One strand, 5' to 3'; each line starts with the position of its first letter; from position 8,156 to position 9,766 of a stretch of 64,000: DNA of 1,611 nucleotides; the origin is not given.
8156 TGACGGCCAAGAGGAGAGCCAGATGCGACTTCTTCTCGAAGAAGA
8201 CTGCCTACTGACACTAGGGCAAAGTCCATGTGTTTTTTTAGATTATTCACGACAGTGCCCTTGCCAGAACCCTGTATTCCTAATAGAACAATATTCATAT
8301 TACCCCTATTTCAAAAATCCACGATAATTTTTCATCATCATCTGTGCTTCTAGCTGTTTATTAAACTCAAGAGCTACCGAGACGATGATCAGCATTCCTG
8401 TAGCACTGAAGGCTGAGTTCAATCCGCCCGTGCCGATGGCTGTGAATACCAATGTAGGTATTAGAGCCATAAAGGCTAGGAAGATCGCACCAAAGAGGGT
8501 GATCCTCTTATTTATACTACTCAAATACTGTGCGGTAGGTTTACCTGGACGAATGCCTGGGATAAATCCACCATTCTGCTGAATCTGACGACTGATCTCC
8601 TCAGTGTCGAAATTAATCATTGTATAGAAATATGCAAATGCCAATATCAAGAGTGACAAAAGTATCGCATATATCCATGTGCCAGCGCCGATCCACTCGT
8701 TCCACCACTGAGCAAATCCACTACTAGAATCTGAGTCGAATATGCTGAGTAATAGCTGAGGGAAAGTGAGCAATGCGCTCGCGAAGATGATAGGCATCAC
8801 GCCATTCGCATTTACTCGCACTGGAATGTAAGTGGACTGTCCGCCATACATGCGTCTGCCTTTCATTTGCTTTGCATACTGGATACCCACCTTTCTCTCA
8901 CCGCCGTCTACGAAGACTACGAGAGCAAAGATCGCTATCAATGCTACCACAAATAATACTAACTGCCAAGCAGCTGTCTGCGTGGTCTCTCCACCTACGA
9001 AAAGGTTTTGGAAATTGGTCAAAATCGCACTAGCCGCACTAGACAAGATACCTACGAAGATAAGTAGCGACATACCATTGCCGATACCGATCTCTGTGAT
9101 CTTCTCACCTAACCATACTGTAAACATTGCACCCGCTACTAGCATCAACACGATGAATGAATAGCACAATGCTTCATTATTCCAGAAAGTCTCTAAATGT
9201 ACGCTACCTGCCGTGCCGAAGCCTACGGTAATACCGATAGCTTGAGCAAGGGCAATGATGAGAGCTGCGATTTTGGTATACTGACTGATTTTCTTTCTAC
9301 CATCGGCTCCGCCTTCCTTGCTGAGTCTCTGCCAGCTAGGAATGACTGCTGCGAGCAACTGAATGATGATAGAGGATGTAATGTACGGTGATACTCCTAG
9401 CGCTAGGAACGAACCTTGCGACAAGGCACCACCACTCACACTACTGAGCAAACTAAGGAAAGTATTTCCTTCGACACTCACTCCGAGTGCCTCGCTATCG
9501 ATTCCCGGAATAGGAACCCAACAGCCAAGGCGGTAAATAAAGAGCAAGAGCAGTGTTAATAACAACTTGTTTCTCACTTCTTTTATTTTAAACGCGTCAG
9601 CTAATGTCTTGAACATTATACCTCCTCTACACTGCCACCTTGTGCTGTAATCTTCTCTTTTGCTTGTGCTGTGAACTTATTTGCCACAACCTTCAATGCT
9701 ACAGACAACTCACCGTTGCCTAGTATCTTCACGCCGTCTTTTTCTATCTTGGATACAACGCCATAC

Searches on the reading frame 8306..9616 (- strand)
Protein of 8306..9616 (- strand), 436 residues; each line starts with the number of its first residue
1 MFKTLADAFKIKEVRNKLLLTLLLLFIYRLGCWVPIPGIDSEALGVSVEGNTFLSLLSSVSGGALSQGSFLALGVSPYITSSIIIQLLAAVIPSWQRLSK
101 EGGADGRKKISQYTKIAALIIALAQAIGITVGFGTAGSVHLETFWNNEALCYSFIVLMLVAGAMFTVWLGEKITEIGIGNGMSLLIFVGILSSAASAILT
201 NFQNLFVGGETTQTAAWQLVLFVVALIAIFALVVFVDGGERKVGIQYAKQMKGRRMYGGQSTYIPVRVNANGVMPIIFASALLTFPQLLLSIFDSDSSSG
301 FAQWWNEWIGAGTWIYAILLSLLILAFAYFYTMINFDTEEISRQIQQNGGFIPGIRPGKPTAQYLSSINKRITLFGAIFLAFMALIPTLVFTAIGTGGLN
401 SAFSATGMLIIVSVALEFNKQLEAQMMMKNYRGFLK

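Call 59: search_protein_families(library=pfam, proteins=[window:8306-9616:-])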
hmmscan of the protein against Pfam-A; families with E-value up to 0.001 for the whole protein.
window:8306-9616:- (436 aa): 1 family
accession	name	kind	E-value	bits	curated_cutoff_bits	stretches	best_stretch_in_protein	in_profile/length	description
PF00344.25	SecY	-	5.6e-101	338.4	32.2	1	69-418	1-305/306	SecY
